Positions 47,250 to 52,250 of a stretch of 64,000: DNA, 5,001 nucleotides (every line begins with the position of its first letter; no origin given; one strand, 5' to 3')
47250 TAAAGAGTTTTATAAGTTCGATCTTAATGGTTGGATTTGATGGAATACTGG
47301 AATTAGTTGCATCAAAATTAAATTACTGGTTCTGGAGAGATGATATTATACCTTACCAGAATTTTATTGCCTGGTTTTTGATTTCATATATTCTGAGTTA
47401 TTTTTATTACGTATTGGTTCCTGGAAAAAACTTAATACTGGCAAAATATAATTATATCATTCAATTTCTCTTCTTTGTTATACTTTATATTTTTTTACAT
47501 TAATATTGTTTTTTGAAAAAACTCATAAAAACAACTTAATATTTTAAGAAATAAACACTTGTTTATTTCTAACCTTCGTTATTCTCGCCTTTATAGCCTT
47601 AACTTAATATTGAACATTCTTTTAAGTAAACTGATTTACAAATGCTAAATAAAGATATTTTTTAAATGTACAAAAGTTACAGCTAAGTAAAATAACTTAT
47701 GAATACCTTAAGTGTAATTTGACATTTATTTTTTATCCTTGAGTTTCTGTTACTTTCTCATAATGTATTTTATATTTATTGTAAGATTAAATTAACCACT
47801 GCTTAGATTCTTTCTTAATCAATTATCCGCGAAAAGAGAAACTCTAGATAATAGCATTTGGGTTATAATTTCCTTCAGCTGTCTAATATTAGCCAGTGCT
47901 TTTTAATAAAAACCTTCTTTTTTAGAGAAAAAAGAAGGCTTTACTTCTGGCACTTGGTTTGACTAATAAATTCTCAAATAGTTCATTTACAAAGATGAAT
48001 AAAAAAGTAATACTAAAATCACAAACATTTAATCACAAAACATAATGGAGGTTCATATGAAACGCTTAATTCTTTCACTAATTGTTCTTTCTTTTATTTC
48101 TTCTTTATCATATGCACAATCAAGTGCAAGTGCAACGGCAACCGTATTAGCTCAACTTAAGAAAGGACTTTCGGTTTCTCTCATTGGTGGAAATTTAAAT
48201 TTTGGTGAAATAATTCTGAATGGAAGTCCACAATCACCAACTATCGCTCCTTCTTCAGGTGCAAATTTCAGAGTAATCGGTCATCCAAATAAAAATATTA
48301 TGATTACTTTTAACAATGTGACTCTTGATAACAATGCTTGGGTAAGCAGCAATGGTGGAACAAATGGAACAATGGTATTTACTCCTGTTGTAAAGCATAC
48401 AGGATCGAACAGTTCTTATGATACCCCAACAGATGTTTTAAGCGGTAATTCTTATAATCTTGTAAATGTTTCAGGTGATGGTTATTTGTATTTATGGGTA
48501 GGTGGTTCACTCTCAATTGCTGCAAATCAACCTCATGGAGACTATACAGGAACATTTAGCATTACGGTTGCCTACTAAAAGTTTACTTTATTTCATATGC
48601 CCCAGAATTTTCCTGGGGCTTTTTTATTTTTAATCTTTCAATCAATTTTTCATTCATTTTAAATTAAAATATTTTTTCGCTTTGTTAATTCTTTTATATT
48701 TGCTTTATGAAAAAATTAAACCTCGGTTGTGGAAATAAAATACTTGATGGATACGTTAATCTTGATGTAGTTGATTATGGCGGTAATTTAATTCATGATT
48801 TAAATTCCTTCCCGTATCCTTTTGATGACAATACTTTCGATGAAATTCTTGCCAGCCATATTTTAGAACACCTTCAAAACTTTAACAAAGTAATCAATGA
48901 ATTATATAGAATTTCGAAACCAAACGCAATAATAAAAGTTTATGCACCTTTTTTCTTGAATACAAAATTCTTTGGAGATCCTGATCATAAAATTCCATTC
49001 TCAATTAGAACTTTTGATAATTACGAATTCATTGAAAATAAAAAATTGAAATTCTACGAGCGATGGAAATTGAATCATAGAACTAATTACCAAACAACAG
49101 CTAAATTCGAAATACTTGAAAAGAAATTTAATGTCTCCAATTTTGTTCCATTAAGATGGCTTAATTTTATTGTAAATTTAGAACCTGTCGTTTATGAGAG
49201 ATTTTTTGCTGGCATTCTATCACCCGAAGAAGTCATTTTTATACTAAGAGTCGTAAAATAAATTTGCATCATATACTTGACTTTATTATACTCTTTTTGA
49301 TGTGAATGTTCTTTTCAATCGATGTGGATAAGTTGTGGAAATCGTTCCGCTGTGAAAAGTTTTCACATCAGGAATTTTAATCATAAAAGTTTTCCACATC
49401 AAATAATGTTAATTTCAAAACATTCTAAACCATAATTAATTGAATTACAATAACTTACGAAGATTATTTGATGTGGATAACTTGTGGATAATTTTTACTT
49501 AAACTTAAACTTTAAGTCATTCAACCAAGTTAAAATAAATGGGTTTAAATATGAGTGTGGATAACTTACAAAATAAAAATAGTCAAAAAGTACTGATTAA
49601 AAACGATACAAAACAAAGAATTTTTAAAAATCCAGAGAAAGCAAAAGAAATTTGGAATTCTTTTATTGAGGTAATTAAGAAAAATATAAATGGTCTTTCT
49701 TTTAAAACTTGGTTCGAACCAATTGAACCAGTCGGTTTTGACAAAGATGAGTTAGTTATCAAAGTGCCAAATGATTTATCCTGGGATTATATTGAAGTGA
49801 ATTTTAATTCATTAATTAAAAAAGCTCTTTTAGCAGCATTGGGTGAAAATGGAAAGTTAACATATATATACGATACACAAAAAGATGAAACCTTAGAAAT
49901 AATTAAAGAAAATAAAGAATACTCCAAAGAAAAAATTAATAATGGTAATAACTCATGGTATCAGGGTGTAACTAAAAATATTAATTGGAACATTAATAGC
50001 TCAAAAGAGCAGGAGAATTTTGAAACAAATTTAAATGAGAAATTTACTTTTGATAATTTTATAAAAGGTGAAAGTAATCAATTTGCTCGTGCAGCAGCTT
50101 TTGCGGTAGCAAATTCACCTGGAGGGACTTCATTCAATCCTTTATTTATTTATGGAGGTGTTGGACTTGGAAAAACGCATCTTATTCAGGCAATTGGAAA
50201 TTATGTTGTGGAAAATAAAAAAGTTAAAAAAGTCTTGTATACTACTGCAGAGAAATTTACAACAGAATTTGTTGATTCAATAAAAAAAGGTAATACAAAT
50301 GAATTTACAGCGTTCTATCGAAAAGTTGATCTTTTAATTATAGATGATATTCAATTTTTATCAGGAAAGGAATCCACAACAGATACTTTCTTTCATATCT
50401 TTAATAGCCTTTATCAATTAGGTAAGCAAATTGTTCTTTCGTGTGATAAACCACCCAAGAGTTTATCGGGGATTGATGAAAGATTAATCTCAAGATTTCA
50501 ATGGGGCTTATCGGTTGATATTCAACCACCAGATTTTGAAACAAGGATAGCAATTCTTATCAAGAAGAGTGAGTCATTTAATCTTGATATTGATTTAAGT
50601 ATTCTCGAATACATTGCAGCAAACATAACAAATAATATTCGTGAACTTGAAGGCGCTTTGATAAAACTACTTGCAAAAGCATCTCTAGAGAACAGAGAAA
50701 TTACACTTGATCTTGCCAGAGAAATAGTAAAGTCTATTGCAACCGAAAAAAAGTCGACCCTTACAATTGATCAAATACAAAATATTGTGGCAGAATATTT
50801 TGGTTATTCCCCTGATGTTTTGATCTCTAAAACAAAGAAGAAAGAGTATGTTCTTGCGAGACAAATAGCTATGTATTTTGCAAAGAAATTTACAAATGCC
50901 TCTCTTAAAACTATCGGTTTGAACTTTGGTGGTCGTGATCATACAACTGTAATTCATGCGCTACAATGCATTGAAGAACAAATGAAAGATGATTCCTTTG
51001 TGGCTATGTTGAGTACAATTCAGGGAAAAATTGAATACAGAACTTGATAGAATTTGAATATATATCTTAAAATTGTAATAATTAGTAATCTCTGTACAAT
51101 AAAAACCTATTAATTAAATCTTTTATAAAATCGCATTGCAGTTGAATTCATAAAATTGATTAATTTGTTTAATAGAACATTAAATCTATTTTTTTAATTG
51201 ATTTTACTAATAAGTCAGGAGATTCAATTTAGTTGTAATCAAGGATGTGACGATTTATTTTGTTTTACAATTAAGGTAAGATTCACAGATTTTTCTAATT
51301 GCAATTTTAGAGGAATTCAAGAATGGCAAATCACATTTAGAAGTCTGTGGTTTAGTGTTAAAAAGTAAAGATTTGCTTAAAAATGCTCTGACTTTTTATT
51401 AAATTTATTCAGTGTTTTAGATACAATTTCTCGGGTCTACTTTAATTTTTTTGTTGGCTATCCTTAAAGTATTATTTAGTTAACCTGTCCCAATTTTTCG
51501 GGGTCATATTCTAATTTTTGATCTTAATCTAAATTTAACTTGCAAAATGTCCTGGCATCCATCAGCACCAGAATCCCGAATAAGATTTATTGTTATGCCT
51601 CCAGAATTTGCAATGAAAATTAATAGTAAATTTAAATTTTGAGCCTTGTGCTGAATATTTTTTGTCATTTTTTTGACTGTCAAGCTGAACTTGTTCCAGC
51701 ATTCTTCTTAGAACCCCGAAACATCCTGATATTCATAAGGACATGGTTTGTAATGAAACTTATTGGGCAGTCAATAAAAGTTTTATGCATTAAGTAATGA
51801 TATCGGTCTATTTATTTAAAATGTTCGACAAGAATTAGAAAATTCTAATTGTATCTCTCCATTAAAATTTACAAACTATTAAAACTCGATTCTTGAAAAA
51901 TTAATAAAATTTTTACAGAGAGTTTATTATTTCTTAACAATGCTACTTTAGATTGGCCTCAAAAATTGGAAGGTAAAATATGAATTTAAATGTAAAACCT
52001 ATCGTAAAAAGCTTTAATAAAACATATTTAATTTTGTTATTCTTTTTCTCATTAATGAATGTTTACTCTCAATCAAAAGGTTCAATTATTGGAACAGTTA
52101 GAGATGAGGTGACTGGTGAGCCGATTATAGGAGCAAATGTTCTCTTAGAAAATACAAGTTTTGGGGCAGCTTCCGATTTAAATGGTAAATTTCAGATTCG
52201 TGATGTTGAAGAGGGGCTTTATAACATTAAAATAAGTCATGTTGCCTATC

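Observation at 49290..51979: Chromosomal origin: DnaA-box cluster upstream of dnaA, no dnaN downstream, and a 930-bp ORF-free tract instead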

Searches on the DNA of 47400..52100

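Call 10: search_rna_families(source=window, start=47400, end=52100, threshold=evalue, max_evalue=1)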
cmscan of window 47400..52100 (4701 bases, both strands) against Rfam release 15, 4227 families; matches with E-value up to 1: 0.
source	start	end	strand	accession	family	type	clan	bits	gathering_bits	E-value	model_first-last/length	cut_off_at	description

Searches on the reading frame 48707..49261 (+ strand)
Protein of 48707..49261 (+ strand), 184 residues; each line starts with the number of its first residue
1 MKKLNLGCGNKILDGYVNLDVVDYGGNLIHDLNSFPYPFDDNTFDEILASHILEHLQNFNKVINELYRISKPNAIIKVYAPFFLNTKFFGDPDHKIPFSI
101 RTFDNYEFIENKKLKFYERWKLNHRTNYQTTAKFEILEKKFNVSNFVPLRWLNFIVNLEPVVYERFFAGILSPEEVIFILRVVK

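Call 9: search_protein_families(library=pfam, proteins=[window:48707-49261:+])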
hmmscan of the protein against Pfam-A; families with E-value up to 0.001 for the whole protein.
window:48707-49261:+ (184 aa): 1 family
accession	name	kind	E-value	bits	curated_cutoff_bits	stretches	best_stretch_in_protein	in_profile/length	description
PF08241.18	Methyltransf_11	-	1.6e-07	32.3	21.2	1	37-76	54-93/95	Methyltransferase domain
